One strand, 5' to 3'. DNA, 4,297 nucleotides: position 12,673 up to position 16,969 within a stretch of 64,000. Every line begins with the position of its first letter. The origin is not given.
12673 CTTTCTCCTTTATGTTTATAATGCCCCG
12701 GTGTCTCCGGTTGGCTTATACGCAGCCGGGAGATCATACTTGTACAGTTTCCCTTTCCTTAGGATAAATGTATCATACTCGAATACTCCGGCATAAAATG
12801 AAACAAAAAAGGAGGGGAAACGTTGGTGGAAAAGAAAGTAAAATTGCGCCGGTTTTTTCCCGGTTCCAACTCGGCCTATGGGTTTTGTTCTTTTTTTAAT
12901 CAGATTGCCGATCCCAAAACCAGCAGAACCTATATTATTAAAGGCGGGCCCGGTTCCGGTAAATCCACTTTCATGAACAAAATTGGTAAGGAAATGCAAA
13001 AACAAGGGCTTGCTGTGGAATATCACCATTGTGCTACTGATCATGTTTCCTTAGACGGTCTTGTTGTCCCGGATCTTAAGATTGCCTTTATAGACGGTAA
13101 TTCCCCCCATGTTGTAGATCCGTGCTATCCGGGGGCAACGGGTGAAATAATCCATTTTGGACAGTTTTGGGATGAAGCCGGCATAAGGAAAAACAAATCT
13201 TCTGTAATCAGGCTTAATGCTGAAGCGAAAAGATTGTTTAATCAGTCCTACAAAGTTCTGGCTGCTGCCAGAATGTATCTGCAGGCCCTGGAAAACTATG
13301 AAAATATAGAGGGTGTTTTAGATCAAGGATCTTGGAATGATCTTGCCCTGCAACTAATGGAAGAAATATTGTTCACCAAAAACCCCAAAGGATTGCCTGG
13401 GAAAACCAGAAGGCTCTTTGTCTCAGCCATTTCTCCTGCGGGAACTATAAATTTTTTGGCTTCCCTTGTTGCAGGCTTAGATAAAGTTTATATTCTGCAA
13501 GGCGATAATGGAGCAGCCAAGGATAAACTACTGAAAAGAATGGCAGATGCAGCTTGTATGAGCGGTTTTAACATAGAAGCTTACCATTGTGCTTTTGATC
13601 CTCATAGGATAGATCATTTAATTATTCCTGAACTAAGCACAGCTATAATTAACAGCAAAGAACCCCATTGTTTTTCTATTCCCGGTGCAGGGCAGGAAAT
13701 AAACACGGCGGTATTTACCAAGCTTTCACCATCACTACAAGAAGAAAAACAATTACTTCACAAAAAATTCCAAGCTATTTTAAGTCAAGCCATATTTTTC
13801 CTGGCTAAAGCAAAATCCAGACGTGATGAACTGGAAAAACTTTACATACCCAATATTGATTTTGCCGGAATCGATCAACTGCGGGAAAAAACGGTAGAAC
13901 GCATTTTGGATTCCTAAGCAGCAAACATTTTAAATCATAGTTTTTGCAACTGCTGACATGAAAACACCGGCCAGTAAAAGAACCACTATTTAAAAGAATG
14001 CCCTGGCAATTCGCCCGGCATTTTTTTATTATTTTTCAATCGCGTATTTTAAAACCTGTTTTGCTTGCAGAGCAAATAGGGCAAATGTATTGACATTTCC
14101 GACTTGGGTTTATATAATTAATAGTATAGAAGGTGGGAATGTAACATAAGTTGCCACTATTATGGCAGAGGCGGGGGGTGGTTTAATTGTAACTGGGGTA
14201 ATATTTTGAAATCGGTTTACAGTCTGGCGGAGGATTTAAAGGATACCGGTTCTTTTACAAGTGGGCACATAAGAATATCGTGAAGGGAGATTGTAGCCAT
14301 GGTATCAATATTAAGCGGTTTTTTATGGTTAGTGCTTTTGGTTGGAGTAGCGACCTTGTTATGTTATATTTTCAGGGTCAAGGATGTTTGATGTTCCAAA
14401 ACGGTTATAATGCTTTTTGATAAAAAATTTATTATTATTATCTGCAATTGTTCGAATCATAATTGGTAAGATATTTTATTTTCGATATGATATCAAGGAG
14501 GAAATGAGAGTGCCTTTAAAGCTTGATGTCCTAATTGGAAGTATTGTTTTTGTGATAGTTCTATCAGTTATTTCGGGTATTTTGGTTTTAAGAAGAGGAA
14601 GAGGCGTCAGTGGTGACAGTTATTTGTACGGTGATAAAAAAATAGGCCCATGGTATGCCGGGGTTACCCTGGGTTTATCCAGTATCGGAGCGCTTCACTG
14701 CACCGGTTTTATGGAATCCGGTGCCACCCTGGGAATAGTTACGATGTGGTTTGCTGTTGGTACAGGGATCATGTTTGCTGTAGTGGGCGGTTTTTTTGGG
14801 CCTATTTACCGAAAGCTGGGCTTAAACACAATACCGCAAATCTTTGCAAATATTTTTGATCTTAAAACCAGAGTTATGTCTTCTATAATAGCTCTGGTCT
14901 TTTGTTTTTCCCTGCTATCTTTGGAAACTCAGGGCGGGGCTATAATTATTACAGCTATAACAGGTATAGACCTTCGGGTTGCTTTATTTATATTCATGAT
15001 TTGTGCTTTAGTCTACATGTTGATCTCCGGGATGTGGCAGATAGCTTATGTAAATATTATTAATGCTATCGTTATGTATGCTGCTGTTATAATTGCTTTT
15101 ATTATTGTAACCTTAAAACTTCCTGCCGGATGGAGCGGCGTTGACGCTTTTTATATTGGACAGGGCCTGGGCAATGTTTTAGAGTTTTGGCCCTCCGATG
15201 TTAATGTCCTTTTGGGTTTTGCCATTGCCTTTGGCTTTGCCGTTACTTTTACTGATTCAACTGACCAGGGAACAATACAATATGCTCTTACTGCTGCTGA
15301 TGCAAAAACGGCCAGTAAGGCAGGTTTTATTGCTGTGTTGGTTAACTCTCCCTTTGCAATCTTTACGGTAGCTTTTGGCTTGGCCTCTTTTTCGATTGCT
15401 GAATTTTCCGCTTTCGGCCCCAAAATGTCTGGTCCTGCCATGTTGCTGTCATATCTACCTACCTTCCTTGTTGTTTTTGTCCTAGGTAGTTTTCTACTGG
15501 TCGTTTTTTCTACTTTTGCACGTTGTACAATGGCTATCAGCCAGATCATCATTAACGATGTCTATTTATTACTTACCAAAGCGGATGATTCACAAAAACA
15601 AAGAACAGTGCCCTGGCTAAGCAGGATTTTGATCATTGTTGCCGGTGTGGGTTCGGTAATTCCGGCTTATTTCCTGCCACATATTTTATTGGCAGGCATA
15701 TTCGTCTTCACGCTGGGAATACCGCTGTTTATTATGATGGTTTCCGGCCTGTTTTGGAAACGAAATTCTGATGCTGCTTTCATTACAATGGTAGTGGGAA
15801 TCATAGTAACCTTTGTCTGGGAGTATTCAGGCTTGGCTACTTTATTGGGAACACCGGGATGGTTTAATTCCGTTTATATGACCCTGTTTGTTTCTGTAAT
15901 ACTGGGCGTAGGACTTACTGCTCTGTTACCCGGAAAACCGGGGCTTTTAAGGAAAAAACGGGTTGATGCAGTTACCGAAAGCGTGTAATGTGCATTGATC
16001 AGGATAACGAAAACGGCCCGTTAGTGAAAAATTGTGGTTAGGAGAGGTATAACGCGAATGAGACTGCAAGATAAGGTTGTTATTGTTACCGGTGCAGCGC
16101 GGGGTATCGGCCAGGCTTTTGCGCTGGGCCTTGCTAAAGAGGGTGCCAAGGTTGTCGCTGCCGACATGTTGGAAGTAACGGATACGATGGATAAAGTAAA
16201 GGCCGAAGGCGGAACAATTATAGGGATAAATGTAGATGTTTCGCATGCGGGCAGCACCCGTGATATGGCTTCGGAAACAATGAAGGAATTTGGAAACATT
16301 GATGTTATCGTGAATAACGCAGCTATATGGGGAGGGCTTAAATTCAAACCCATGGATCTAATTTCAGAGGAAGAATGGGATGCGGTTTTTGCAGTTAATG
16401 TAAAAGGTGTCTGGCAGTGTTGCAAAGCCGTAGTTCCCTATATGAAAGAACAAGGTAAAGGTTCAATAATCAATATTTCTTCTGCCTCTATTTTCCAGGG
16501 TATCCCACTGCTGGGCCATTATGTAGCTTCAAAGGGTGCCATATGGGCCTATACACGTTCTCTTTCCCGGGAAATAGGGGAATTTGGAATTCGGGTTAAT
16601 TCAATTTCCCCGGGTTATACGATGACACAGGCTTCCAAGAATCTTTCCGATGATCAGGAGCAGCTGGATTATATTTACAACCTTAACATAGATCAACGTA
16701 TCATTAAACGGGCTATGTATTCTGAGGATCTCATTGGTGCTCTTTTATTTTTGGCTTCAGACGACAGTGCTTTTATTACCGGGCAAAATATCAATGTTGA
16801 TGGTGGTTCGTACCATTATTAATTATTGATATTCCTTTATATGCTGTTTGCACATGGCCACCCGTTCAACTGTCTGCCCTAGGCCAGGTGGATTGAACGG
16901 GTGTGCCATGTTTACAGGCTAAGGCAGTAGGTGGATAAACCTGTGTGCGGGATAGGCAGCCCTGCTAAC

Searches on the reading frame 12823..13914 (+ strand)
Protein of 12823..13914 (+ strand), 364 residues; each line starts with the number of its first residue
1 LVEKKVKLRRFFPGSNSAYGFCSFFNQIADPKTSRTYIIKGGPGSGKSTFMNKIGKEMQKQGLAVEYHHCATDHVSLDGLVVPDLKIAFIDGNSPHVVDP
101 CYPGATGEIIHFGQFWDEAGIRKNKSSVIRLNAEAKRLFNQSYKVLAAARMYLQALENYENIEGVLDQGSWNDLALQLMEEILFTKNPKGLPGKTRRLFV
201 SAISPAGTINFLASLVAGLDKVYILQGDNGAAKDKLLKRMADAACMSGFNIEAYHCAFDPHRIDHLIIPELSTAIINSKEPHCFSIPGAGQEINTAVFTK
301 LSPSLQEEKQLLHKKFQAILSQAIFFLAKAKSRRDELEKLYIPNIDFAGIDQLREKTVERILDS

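Call 19: search_protein_families(library=ncbifam, proteins=[window:12823-13914:+], max_evalue=0.00001)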
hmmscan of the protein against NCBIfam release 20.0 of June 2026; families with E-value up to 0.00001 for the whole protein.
window:12823-13914:+ (364 aa): 4 families
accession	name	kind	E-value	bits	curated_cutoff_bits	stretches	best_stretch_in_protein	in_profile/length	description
NF005320.0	PRK06851.1-6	equivalog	1.3e-83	280.9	556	1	7-363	4-359/363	hypothetical protein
NF005317.0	PRK06851.1-1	equivalog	4.4e-69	233.5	689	1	10-356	7-352/369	hypothetical protein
NF005318.0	PRK06851.1-2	equivalog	2.8e-24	86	734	2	108-339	101-333/353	hypothetical protein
NF005319.0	PRK06851.1-5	equivalog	6.6e-18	64.9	739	1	7-146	21-159/360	hypothetical protein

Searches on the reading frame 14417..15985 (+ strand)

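Call 19: search_protein_families(library=ncbifam, proteins=[window:14417-15985:+], max_evalue=0.00001)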
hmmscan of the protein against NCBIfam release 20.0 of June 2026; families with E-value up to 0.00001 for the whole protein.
window:14417-15985:+ (523 aa): 5 families
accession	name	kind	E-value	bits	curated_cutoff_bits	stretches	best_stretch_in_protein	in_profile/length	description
TIGR00813.1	sss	superfamily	3.6e-28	98.8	184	1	69-461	1-411/411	sodium/solute symporter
NF007790.0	PRK10484.1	equivalog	2.5e-14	53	401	1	39-495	6-474/527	solute:sodium symporter family transporter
TIGR03648.1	Na_symport_lg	subfamily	3.1e-12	45.7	320.75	1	47-235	5-194/547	VC_2705 family sodium/solute symporter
TIGR02119.1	panF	equivalog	2.2e-11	43.5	328.05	1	109-467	79-436/471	sodium/pantothenate symporter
TIGR02121.1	Na_Pro_sym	equivalog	1.3e-08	34.1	515.5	1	38-494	3-467/488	sodium/proline symporter PutP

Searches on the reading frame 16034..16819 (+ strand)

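Call 33: search_protein_families(library=ncbifam, proteins=[window:16034-16819:+], max_evalue=1e-20)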
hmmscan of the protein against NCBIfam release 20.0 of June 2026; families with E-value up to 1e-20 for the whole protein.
window:16034-16819:+ (262 aa): 185 families (the best 25 are shown)
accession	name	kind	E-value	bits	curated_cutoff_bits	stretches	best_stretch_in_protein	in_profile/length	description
NF005853.0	PRK07774.1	equivalog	3.7e-67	226.3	303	1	9-259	2-246/250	SDR family oxidoreductase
NF004791.0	PRK06138.1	equivalog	3e-65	220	312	1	9-259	1-249/252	SDR family oxidoreductase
NF005559.1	PRK07231.1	subfamily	7.8e-63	212.3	215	1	10-259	1-247/249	glucose 1-dehydrogenase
NF047923.1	pyridox_DH_SDR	equivalog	1.6e-60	204.6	325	1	12-259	2-240/243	pyridoxal 4-dehydrogenase, SDR-type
NF004198.0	PRK05653.1-3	equivalog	9.9e-58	195.5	296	1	9-260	3-247/248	3-oxoacyl-ACP reductase FabG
TIGR03971.1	SDR_subfam_1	subfamily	2.8e-57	194.1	300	1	11-260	1-269/271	mycofactocin-coupled SDR family oxidoreductase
NF004818.0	PRK06172.1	equivalog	4.5e-57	193.3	336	1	9-259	3-250/253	SDR family oxidoreductase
NF005469.0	PRK07063.1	equivalog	3.6e-56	190.6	306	1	9-259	3-254/260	SDR family oxidoreductase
NF052558.1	MBtsdlDhBudC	equivalog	4e-56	190.4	270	1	12-259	2-241/250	meso-2,3-butanediol dehydrogenase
TIGR01830.1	3oxo_ACP_reduc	equivalog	1.5e-54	185.3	297.75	1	16-258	1-237/239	3-oxoacyl-[acyl-carrier-protein] reductase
NF009466.0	PRK12826.1-2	subfamily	1.5e-54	185.1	222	1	12-260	2-245/248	3-oxoacyl-ACP reductase FabG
NF009468.0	PRK12826.1-4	equivalog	4.8e-54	183.7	318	1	9-259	3-247/256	SDR family oxidoreductase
TIGR01832.1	kduD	equivalog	6.1e-54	183.1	338.85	1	11-258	3-244/248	2-dehydro-3-deoxy-D-gluconate 5-dehydrogenase KduD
NF005681.0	PRK07478.1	subfamily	5.5e-52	176.7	267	1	9-258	2-248/254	SDR family oxidoreductase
NF004197.0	PRK05653.1-1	equivalog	5.8e-52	176.8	332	1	9-260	3-247/249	3-oxoacyl-ACP reductase FabG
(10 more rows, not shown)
